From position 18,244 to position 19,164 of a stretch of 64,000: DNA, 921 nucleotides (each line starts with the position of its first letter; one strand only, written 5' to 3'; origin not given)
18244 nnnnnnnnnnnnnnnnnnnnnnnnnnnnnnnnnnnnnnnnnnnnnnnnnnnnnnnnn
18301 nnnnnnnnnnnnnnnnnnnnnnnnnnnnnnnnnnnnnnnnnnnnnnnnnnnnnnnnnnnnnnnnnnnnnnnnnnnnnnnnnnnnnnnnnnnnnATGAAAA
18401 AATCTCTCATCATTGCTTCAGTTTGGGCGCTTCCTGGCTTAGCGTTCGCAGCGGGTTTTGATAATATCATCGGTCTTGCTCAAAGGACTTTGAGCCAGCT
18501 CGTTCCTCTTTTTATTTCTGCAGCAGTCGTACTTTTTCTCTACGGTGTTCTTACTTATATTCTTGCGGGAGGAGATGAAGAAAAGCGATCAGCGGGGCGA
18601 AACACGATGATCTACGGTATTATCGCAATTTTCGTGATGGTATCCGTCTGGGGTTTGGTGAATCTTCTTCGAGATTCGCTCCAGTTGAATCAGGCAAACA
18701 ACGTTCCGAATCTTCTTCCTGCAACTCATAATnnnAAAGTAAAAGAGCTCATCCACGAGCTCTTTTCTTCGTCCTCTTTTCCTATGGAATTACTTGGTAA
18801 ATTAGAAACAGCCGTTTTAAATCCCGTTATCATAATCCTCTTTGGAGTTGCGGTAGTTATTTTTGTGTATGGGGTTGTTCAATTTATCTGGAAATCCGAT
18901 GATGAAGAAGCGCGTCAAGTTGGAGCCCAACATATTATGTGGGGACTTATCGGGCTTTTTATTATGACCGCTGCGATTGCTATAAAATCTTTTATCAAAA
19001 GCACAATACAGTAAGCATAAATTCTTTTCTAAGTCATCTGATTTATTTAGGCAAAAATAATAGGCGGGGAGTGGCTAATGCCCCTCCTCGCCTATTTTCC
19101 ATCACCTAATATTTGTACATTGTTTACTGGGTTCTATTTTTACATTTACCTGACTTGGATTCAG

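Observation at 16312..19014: Five tandem genes sharing a VirB2/TrbC-like two-TM 'pilin' hairpin, one fused to a 280-aa Cys-rich extracellular domain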

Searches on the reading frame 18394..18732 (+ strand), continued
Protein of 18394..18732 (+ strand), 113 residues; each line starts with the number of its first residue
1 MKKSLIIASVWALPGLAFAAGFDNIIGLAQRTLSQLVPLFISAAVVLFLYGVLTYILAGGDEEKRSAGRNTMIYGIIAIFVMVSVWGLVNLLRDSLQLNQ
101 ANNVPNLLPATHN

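Call 76: find_encoding_contigs(protein=P0176, flank=10000, max_places=1)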
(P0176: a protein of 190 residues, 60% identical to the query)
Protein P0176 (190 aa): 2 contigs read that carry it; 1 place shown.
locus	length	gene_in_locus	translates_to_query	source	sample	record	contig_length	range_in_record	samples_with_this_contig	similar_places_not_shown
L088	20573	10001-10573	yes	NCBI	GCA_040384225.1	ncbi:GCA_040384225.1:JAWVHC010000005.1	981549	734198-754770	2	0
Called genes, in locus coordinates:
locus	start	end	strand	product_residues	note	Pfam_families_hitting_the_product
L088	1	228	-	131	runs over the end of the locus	PF18895:T4SS_pilin (weak)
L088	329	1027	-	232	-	PF18895:T4SS_pilin (weak)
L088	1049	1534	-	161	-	PF04956:TrbC (weak), PF18895:T4SS_pilin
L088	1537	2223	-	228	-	PF18895:T4SS_pilin (weak)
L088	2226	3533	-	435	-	PF13416:SBP_bac_8, PF01547:SBP_bac_1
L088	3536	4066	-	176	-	PF01135:PCMT, PF01209:Ubie_methyltran, PF01728:FtsJ (weak), PF06325:PrmA (weak), PF13847:Methyltransf_31, PF08241:Methyltransf_11, PF08242:Methyltransf_12, PF13649:Methyltransf_25, +1 more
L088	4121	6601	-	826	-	PF00521:DNA_topoisoIV, PF03989:DNA_gyraseA_C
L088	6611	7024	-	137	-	-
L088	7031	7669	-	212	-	PF13483:Lactamase_B_3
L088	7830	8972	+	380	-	PF21710:Spt6_S1 (faint), PF21543:CvfB_2nd (faint), PF00575:S1, PF23459:S1_RRP5 (weak), PF00575:S1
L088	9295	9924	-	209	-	PF01195:Pept_tRNA_hydro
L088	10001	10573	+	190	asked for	PF10502:Peptidase_S26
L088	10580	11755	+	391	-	PF03129:HGTP_anticodon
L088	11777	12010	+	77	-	-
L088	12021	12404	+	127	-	PF02130:YbeY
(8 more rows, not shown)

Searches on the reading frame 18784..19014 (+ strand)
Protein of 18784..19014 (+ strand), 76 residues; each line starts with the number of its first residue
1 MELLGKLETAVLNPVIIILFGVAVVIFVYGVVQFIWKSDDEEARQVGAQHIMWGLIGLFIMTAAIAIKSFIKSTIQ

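Call 3: search_protein_families(library=pfam, proteins=[window:18784-19014:+], max_evalue=1)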
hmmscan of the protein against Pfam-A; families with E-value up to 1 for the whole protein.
window:18784-19014:+ (76 aa): 13 families
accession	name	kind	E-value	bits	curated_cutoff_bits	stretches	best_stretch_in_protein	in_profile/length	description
PF18895.5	T4SS_pilin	-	3.3e-07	30.7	26.6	1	9-69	10-69/71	Type IV secretion system pilin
PF20556.3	DUF6768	-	0.0013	18.9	27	1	10-75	41-99/123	Family of unknown function (DUF6768)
PF22503.1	DUF6992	-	0.0062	17.2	27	1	19-66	2-47/122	Family of unknown function (DUF6992)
PF05661.17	DUF808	-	0.0071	15.9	28.4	1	7-48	163-206/302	Protein of unknown function (DUF808)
PF11457.13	DUF3021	-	0.011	16.3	24.7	1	16-61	6-52/130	Protein of unknown function (DUF3021)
PF08449.17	UAA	-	0.017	14.7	26.2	1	22-72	126-178/311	UAA transporter family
PF02790.20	COX2_TM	-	0.027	15.1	22.8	1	1-70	16-86/88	Cytochrome C oxidase subunit II, transmembrane domain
PF02656.20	DUF202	-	0.033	15.1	23.4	1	11-38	39-66/68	Domain of unknown function (DUF202)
PF19942.4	DUF6404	-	0.04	14.7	27.6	1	17-67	51-102/115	Family of unknown function (DUF6404)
PF06716.16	MP_p6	-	0.051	14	22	1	11-36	4-29/54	Movement protein p6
PF03597.20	FixS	-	0.18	12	23.1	1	15-36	2-23/44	Cytochrome oxidase maturation protein cbb3-type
PF13624.11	SurA_N_3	-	0.26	11.6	27.2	1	8-52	6-50/162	SurA-like N-terminal domain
PF21844.1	DUF6903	-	0.63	10.6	24.2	0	43-65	24-46/54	Family of unknown function (DUF6903)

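Call 4: search_protein_families(library=ncbifam, proteins=[window:18784-19014:+], max_evalue=1)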
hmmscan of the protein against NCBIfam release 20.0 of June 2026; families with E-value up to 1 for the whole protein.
window:18784-19014:+ (76 aa): 8 families
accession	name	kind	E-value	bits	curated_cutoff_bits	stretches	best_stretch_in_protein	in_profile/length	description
NF045849.1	ICE_MMCAP2_0565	equivalog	5.4e-08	32.4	40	1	4-75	9-80/80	Mbov_0395 family pilin-like conjugal transfer protein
NF038018.1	qmoC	equivalog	0.0011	18.5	300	1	38-72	214-248/360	quinone-interacting membrane-bound oxidoreductase complex subunit QmoC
NF045846.1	MSC0882_dom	subfamily_domain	0.011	14.9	60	1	13-75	10-70/244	MSC_0882 family membrane protein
NF009255.0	PRK12612.1-3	equivalog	0.026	15.2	112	1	15-62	6-56/92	putative monovalent cation/H+ antiporter subunit F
TIGR03030.1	CelA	equivalog_domain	0.039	11.9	699.1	1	11-68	509-563/714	UDP-forming cellulose synthase catalytic subunit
NF042915.1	MAB_1171c_fam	subfamily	0.057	12.4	100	1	14-66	59-113/362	MAB_1171c family putative transporter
NF033218.1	anchor_AmaP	equivalog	0.1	12.4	55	1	16-70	11-65/166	alkaline shock response membrane anchor protein AmaP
NF046000.1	MAG1210_fam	subfamily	0.24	10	275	1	12-70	65-123/550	MAG1210 family protein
